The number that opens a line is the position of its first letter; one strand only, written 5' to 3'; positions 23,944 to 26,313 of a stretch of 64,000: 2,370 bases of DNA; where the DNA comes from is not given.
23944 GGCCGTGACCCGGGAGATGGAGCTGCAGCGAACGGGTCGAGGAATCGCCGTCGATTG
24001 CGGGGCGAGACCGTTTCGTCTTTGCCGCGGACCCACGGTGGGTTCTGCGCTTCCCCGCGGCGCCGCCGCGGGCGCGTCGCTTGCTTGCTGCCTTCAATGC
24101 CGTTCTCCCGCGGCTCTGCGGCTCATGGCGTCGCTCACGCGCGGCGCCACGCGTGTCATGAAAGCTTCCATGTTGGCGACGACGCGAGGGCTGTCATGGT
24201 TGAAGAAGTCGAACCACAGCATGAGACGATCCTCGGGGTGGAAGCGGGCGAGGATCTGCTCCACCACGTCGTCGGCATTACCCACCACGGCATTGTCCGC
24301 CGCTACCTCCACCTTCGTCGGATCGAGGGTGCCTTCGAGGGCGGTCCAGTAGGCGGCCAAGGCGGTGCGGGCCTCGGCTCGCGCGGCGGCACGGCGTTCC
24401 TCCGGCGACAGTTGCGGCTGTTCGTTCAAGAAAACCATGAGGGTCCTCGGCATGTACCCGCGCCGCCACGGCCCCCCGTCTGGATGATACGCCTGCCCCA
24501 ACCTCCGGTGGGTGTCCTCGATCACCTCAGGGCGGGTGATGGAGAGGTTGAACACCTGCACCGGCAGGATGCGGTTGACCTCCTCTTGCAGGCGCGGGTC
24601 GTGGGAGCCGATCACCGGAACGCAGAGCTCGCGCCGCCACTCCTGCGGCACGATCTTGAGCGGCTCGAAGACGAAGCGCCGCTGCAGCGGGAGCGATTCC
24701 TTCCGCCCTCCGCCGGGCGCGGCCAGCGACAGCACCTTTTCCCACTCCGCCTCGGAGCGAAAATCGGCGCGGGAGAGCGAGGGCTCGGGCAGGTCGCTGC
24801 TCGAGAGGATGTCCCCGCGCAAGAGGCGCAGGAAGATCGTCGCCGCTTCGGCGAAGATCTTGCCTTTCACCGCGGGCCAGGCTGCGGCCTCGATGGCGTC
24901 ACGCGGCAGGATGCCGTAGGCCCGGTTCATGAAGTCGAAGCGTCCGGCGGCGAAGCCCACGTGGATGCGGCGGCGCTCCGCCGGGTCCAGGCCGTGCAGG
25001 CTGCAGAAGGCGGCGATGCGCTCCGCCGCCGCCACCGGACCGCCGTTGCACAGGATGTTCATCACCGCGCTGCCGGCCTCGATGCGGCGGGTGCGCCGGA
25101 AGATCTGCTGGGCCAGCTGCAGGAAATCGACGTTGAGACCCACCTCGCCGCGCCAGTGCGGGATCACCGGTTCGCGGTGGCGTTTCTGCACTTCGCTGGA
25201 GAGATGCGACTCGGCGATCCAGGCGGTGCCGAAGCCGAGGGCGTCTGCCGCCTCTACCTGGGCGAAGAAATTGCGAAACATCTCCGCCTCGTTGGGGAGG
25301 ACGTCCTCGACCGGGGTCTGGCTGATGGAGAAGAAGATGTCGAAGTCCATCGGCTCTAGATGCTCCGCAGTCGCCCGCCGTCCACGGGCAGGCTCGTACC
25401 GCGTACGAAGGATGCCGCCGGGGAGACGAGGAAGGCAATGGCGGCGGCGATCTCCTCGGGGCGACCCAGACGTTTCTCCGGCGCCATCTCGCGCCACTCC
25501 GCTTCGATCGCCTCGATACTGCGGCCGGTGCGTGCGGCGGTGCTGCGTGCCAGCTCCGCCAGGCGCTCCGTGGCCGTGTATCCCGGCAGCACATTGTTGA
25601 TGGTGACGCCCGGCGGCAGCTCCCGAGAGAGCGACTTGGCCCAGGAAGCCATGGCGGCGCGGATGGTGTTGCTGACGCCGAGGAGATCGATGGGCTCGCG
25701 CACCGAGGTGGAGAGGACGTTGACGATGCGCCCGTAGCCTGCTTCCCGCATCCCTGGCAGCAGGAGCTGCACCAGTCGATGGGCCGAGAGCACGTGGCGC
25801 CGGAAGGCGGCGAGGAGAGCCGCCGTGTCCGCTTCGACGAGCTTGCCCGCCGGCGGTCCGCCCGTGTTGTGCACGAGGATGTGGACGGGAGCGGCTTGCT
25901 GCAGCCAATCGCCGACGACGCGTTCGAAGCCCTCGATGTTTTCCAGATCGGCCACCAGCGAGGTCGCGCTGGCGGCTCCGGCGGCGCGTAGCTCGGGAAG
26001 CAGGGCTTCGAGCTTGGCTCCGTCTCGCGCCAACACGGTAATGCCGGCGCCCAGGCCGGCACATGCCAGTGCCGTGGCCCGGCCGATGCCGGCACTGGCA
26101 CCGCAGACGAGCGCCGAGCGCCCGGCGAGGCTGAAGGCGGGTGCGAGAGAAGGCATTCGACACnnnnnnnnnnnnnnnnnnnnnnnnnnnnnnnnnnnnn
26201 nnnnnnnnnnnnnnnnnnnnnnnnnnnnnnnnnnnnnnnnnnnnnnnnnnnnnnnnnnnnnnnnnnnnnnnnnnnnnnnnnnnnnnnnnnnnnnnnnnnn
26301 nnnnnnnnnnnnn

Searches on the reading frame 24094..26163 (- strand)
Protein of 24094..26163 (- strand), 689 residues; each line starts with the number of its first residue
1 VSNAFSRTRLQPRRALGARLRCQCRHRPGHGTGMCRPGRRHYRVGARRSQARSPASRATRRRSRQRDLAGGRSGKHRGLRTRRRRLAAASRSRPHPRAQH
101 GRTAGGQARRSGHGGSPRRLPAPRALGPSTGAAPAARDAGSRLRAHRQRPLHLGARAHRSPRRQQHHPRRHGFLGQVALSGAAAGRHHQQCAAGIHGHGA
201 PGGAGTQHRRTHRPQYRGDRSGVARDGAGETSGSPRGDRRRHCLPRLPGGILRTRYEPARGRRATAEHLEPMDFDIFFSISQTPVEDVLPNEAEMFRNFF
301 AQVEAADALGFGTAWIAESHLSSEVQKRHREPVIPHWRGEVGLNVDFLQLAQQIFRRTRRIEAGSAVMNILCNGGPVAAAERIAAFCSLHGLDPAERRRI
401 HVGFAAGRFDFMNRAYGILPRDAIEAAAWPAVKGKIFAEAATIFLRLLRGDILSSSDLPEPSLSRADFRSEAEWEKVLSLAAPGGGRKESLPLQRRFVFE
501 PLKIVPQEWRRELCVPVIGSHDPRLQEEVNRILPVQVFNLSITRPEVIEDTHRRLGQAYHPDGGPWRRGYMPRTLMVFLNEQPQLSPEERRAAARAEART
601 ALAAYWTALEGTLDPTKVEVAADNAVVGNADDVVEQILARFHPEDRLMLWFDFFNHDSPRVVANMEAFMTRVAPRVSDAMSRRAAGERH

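Call 5: search_protein_families(library=pfam, proteins=[window:24094-26163:-], max_evalue=0.01)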
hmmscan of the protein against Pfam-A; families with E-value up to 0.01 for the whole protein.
window:24094-26163:- (689 aa): 0 families

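Call 6: search_protein_families(library=ncbifam, proteins=[window:24094-26163:-], max_evalue=0.01)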
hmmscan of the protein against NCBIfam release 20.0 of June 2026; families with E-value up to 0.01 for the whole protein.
window:24094-26163:- (689 aa): 1 family
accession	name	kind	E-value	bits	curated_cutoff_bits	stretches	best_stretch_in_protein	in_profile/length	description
TIGR04027.1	LLM_KPN_01858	hypoth_equivalog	0.00072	18.6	412.9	1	293-418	16-118/326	putative FMN-dependent luciferase-like monooxygenase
